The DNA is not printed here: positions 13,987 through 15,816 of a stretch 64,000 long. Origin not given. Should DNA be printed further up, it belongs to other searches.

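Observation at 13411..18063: hpnC-hpnD-hpnE translationally coupled to a dehydrogenase / FGGY kinase / class-II aldolase trio not in the canonical hpn set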

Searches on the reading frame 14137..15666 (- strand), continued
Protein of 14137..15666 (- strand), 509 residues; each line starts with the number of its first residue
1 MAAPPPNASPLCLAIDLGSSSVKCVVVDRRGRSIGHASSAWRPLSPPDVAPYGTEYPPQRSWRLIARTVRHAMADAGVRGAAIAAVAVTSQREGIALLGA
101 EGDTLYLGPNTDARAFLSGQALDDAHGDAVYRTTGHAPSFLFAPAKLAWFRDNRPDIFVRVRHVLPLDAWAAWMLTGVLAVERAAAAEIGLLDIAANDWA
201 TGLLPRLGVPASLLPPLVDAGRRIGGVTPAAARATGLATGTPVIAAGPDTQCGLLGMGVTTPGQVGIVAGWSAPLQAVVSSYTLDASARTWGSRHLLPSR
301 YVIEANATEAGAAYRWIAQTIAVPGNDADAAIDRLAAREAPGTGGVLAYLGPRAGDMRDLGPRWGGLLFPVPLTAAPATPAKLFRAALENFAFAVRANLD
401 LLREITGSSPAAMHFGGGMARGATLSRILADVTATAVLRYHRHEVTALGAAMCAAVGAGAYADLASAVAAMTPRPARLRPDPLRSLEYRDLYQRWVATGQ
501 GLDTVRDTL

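Call 54: search_protein_families(library=ncbifam, proteins=[L043:8967-9956:+, L043:6281-7705:+, L076:8148-8924:+, L076:12753-13760:+, L024:12582-13544:+, L064:9143-13066:+], max_evalue=1e-10)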
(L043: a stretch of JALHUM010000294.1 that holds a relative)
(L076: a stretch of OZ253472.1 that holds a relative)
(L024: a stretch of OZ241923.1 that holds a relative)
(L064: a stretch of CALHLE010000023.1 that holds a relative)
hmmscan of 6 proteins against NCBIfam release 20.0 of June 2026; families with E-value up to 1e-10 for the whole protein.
L043:8967-9956:+ (329 aa): 14 families
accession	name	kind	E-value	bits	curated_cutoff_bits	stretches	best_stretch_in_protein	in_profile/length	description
TIGR03466.1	HpnA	hypoth_equivalog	1.5e-129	431.6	367.65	1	1-328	1-327/327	hopanoid-associated sugar epimerase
NF052578.1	StrlDmthSdmBMthl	equivalog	5.8e-71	239.9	600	1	1-327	1-327/328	sterol demethylase protein SdmB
NF042423.1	oxyalk_red_Shew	equivalog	8e-34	117.2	580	1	2-307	10-319/331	2-alkyl-3-oxoalkanoate reductase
NF042422.1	oxyalk_red_OleD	equivalog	2.4e-33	115.9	580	1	1-307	1-312/329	2-alkyl-3-oxoalkanoate reductase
TIGR04180.1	EDH_00030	hypoth_equivalog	5e-22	78.3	475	1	4-173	2-178/297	NAD-dependent 4,6-dehydratase LegB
TIGR01746.1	Thioester-redct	subfamily_domain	1e-20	74.3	213.35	1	65-244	89-279/371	thioester reductase domain-containing protein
NF005539.0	PRK07201.1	equivalog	2.5e-19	69.5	549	1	1-250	1-270/657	SDR family oxidoreductase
TIGR01179.1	galE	equivalog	5.5e-17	61.6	262.3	1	4-165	3-171/332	UDP-glucose 4-epimerase GalE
TIGR01181.1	dTDP_gluc_dehyt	equivalog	4.4e-15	55.6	365.1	1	3-326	2-315/321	dTDP-glucose 4,6-dehydratase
NF043036.1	ErythonDh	equivalog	5.2e-14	52.2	325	1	1-167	1-183/321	D-erythronate dehydrogenase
TIGR02197.1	heptose_epim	equivalog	6.2e-12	45.3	274.6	1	5-154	3-151/316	ADP-glyceromanno-heptose 6-epimerase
NF058621.1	DiazavRedAvaA7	equivalog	1.3e-11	44.7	400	1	1-219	1-221/304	3-diazoavenalumate denitrifying reductase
NF007582.0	PRK10217.1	equivalog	2.4e-11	43.3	698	0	2-326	3-335/355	dTDP-glucose 4,6-dehydratase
NF041293.1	G6PDh_Azf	equivalog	7.4e-11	41.9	400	0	4-118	6-120/252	NAD-dependent glucose-6-phosphate dehydrogenase Azf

L043:6281-7705:+ (474 aa): 69 families (the best 25 are shown)
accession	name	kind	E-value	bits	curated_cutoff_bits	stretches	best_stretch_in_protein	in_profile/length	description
NF053554.1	prodigi_MAP_PigE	equivalog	9.5e-122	407.9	850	1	25-379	373-729/837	prodigiosin MAP biosynthesis aminotransferase PigE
NF005993.0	PRK08117.1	subfamily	2e-87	293.6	574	2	197-453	191-430/433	aspartate aminotransferase family protein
TIGR00707.1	argD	subfamily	6.2e-87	291.9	410.05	1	56-450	13-380/381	acetylornithine/succinylornithine family transaminase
NF002874.0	PRK03244.1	equivalog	3.9e-86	289.3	457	1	57-455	30-397/399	acetylornithine transaminase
NF004426.0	PRK05769.1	equivalog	2.4e-85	287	552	2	204-452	213-439/441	acetyl ornithine aminotransferase family protein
NF008570.0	PRK11522.1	equivalog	9.8e-81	271.7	612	1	60-454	76-458/464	putrescine aminotransferase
NF002325.0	PRK01278.1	subfamily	1.1e-79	268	372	1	56-454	17-390/395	acetylornithine transaminase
NF002797.0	PRK02936.1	equivalog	1e-78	264.8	496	1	57-453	16-380/385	acetylornithine transaminase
TIGR01885.1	Orn_aminotrans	equivalog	3.4e-77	259.9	378.4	1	56-447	23-398/402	ornithine--oxo-acid transaminase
NF042418.1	LysJ_Th_th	equivalog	4.5e-73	246.4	700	1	53-449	19-384/386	[LysW]-aminoadipate semialdehyde transaminase LysJ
NF049939.1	HyAminethphonNHLyPbfA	equivalog_domain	9.4e-71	238.5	525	1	57-452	48-441/442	(R)-1-hydroxy-2-aminoethylphosphonate ammonia-lyase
TIGR03372.1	putres_am_tran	equivalog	1.6e-69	234.9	658.65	1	63-379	68-390/442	putrescine aminotransferase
NF045491.1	LysJ_Sulfobales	equivalog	3.5e-69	233.6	700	1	57-384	15-334/386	[LysW]-aminoadipate semialdehyde/glutamate semialdehyde transaminase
NF005683.0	PRK07481.1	subfamily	8.6e-68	229.3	575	2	212-454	217-451/453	hypothetical protein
NF005102.0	PRK06541.1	equivalog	2e-67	227.7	574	2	212-455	221-458/460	aspartate aminotransferase family protein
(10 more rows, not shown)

L076:8148-8924:+ (258 aa): 2 families
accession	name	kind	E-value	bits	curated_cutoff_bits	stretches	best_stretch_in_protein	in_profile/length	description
NF004079.0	PRK05584.1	equivalog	3.4e-12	46.4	169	1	2-191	3-201/232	5'-methylthioadenosine/adenosylhomocysteine nucleosidase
TIGR03468.1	HpnG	hypoth_equivalog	2.8e-11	43.4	187.1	1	39-243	20-211/212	hopanoid-associated phosphorylase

L076:12753-13760:+ (335 aa): 3 families
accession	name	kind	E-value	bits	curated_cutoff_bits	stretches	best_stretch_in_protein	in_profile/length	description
NF004520.0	PRK05865.1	equivalog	3.5e-24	84.8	1509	1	24-304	1-238/854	sugar epimerase family protein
TIGR01179.1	galE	equivalog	3e-13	49.3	262.3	1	26-204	2-186/332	UDP-glucose 4-epimerase GalE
TIGR01746.1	Thioester-redct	subfamily_domain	1.9e-11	43.8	213.35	0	86-206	87-213/371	thioester reductase domain-containing protein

L024:12582-13544:+ (320 aa): 4 families
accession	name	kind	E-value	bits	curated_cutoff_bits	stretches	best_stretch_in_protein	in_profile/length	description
NF004520.0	PRK05865.1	equivalog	5.3e-21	74.2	1509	1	7-271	2-224/854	sugar epimerase family protein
TIGR01179.1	galE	equivalog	1e-13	50.9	262.3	1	8-185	2-185/332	UDP-glucose 4-epimerase GalE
TIGR03466.1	HpnA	hypoth_equivalog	1.8e-12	46.8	367.65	1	7-176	2-171/327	hopanoid-associated sugar epimerase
NF042423.1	oxyalk_red_Shew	equivalog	7.2e-12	45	580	1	2-192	5-190/331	2-alkyl-3-oxoalkanoate reductase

L064:9143-13066:+ (1307 aa): 57 families (the best 25 are shown)
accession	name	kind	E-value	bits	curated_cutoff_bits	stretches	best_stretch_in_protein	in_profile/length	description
NF008187.0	PRK10939.1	equivalog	2.8e-68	230.8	528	1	8-517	4-518/521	autoinducer-2 kinase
TIGR01327.1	PGDH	equivalog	4.5e-68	230.3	454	1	567-860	30-314/525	phosphoglycerate dehydrogenase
TIGR01312.1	XylB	equivalog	3.9e-61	207.1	380.25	1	11-497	1-481/481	xylulokinase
NF009714.1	PRK13243.1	equivalog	4.1e-57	194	455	1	531-862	2-328/332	glyoxylate reductase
NF005069.0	PRK06487.1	equivalog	2.4e-49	168.1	448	1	568-835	39-299/320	2-hydroxyacid dehydrogenase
NF011938.0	PRK15409.1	equivalog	2.7e-44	151.5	492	1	569-861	37-323/324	glyoxylate/hydroxypyruvate reductase GhrB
NF008759.0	PRK11790.1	equivalog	2.4e-43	148.3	404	1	551-850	28-320/410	phosphoglycerate dehydrogenase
NF011601.0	PRK15027.1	equivalog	1.5e-40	139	912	1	11-498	3-478/484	xylulokinase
NF005387.0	PRK06932.1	equivalog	2.2e-38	132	492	1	568-826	35-289/314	2-hydroxyacid dehydrogenase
TIGR01311.1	glycerol_kin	equivalog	1.1e-37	129.6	590.35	1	8-494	1-488/496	glycerol kinase GlpK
NF005750.0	PRK07574.1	equivalog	2e-36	125.9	329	1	593-848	109-358/386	NAD-dependent formate dehydrogenase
NF005123.0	PRK06557.1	subfamily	7.4e-35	120.6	251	1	1101-1299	14-212/223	L-ribulose-5-phosphate 4-epimerase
TIGR02628.1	fuculo_kin_coli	equivalog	1.8e-34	119.5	470.9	1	144-469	136-455/465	L-fuculokinase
NF006263.0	PRK08410.1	equivalog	7.7e-34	117.5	389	1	567-837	32-297/311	D-2-hydroxyacid dehydrogenase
NF003154.0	PRK04123.1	equivalog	3.2e-33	115.3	428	1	7-499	3-537/554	ribulokinase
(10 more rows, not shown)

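Call 56: find_homologous_proteins(query=L064:9143-13066:+, max_evalue=1e-100)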
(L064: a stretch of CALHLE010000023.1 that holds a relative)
Query L064:9143-13066:+ (1307 aa): 337 proteins with E <= 1e-100 among 8000 candidates; the best 120 are listed.
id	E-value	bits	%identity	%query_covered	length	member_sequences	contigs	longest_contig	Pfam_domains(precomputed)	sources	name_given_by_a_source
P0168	0.0e+0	2643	91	100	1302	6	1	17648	PF00370.28,PF00596.28,PF02782.23,PF00389.37,PF02826.26,PF02036.23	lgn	-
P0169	0.0e+0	1825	59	81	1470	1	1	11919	PF00370.28,PF14864.12,PF00596.28,PF02782.23,PF00389.37,PF02826.26,PF02036.23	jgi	jgi:autoinducer 2 (AI-2) kinase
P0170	0.0e+0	1793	55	86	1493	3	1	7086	PF00370.28,PF14864.12,PF00596.28,PF02782.23,PF00389.37,PF02826.26,PF02036.23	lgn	-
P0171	0.0e+0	1778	55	84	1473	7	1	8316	PF00370.28,PF14864.12,PF00596.28,PF02782.23,PF00389.37,PF02826.26,PF02036.23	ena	-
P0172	0.0e+0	1765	57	81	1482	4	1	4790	PF00370.28,PF14864.12,PF00596.28,PF02782.23,PF00389.37,PF02826.26,PF02036.23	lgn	-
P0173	0.0e+0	1750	53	81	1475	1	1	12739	PF00370.28,PF14864.12,PF00596.28,PF02782.23,PF00389.37,PF02826.26,PF02036.23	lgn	-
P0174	0.0e+0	1749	61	100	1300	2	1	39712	PF00370.28,PF14864.12,PF00596.28,PF02782.23,PF00389.37,PF02826.26,PF02036.23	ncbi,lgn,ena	-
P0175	0.0e+0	1742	54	81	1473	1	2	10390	PF00370.28,PF14864.12,PF00596.28,PF02782.23,PF00389.37,PF02826.26,PF02036.23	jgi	jgi:autoinducer 2 (AI-2) kinase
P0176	0.0e+0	1735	54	85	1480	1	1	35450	PF00370.28,PF14864.12,PF00596.28,PF02782.23,PF00389.37,PF02826.26,PF02036.23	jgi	jgi:sugar (pentulose or hexulose) kinase/phosphoglycerate dehydrogenase-like enzyme/ribulose-5-phosp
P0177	0.0e+0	1728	53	81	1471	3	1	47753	PF00370.28,PF14864.12,PF00596.28,PF02782.23,PF00389.37,PF02826.26,PF02036.23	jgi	jgi:L-ribulose-5-phosphate 4-epimerase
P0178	0.0e+0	1727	52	84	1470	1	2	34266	PF00370.28,PF14864.12,PF00596.28,PF02782.23,PF00389.37,PF02826.26,PF02036.23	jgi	jgi:L-ribulose-5-phosphate 4-epimerase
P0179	0.0e+0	1725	61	100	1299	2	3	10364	PF00370.28,PF14864.12,PF00596.28,PF02782.23,PF00389.37,PF02826.26,PF02036.23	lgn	-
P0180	0.0e+0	1724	53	84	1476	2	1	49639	PF00370.28,PF14864.12,PF00596.28,PF02782.23,PF00389.37,PF02826.26,PF02036.23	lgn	-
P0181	0.0e+0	1719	53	81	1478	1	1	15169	PF00370.28,PF14864.12,PF00596.28,PF02782.23,PF00389.37,PF02826.26,PF02036.23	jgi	jgi:autoinducer 2 (AI-2) kinase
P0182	0.0e+0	1717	53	80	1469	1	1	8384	PF00370.28,PF14864.12,PF00596.28,PF02782.23,PF00389.37,PF02826.26,PF02036.23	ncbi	ncbi:MAG TPA: NAD(P)-dependent oxidoreductase [Anaerolineales bacterium]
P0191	0.0e+0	1690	52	82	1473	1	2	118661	PF00370.28,PF14864.12,PF00596.28,PF02782.23,PF00389.37,PF02826.26,PF02036.23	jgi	jgi:sugar (pentulose or hexulose) kinase/phosphoglycerate dehydrogenase-like enzyme/ribulose-5-phosp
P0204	0.0e+0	1575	55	99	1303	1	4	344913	PF00370.28,PF00596.28,PF02782.23,PF00389.37,PF02826.26,PF02036.23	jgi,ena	jgi:autoinducer 2 (AI-2) kinase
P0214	0.0e+0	1536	55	99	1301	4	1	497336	PF00370.28,PF00596.28,PF02782.23,PF00389.37,PF02826.26,PF02036.23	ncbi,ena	-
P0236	0.0e+0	1375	50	99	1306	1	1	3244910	PF00370.28,PF00596.28,PF02782.23,PF00389.37,PF02826.26,PF02036.23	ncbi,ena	-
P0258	0.0e+0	1284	47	99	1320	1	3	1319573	PF00370.28,PF00596.28,PF02782.23,PF00389.37,PF02826.26,PF02036.23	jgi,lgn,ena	-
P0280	0.0e+0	1244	49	99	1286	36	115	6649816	PF00370.28,PF14864.12,PF00596.28,PF02782.23,PF00389.37,PF02826.26,PF02036.23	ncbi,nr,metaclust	ncbi:NAD(P)-dependent oxidoreductase [Mycobacterium kansasii]|nr:NAD(P)-dependent oxidoreductase [My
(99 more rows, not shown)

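Call 57: find_encoding_contigs(protein=P0280, flank=10000, max_places=2)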
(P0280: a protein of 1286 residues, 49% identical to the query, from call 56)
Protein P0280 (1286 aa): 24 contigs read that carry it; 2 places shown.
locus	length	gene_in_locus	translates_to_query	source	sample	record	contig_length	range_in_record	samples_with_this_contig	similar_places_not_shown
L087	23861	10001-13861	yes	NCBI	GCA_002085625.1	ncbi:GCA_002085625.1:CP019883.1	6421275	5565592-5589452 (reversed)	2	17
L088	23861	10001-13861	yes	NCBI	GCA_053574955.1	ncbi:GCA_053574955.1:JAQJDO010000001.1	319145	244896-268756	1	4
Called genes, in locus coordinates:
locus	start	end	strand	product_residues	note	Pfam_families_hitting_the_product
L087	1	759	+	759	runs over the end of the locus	PF17678:Glyco_hydro_92N, PF07971:Glyco_hydro_92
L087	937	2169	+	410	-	PF00291:PALP, PF01842:ACT (weak)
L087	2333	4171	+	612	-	PF00501:AMP-binding, PF23562:AMP-binding_C_3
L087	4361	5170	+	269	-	PF01553:Acyltransferase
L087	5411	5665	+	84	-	PF05901:Excalibur (weak)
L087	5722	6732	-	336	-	PF01073:3Beta_HSD, PF01370:Epimerase, PF02719:Polysacc_synt_2, PF04321:RmlD_sub_bind, PF05368:NmrA, PF07993:NAD_binding_4, PF13460:NAD_binding_10, PF16363:GDP_Man_Dehyd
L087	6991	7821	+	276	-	PF00106:adh_short, PF08659:KR, PF13561:adh_short_C2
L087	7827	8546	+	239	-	-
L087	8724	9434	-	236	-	-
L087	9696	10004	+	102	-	-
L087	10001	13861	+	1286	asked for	PF00370:FGGY_N, PF02782:FGGY_C, PF00389:2-Hacid_dh, PF02826:2-Hacid_dh_C, PF02036:SCP2, PF14864:Alkyl_sulf_C (faint), PF00596:Aldolase_II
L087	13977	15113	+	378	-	PF01636:APH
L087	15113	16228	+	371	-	-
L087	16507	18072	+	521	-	PF00501:AMP-binding, PF13193:AMP-binding_C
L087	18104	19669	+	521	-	PF00501:AMP-binding, PF13193:AMP-binding_C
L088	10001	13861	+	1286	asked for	PF00370:FGGY_N, PF02782:FGGY_C, PF00389:2-Hacid_dh, PF02826:2-Hacid_dh_C, PF02036:SCP2, PF14864:Alkyl_sulf_C (faint), PF00596:Aldolase_II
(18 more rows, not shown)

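Call 58: find_encoding_contigs(protein=P0236, flank=10000, max_places=1)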
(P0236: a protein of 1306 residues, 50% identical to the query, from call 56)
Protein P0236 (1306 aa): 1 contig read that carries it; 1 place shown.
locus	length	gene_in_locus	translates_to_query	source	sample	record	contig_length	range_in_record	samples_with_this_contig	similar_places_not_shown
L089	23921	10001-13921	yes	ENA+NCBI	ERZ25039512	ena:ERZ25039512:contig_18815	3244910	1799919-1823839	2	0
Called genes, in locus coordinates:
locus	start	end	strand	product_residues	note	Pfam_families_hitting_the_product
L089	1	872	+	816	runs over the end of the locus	PF06165:GH94_b-supersand, PF17167:Glyco_hydro_94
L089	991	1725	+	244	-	PF13646:HEAT_2 (weak)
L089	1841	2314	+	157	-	PF06983:3-dmu-9_3-mt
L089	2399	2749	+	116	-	PF06445:GyrI-like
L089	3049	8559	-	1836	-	PF00155:Aminotran_1_2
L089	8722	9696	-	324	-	-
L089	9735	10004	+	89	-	-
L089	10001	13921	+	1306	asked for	PF00370:FGGY_N, PF02782:FGGY_C, PF00389:2-Hacid_dh, PF02826:2-Hacid_dh_C, PF02036:SCP2, PF00596:Aldolase_II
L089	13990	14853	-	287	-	PF00106:adh_short, PF08659:KR (weak), PF13561:adh_short_C2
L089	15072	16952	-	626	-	PF02518:HATPase_c (weak), PF13589:HATPase_c_3, PF00183:HSP90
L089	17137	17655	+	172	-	-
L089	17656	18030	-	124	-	-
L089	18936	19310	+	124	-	PF03965:Penicillinase_R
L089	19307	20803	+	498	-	PF05569:Peptidase_M56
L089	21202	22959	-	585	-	PF00128:Alpha-amylase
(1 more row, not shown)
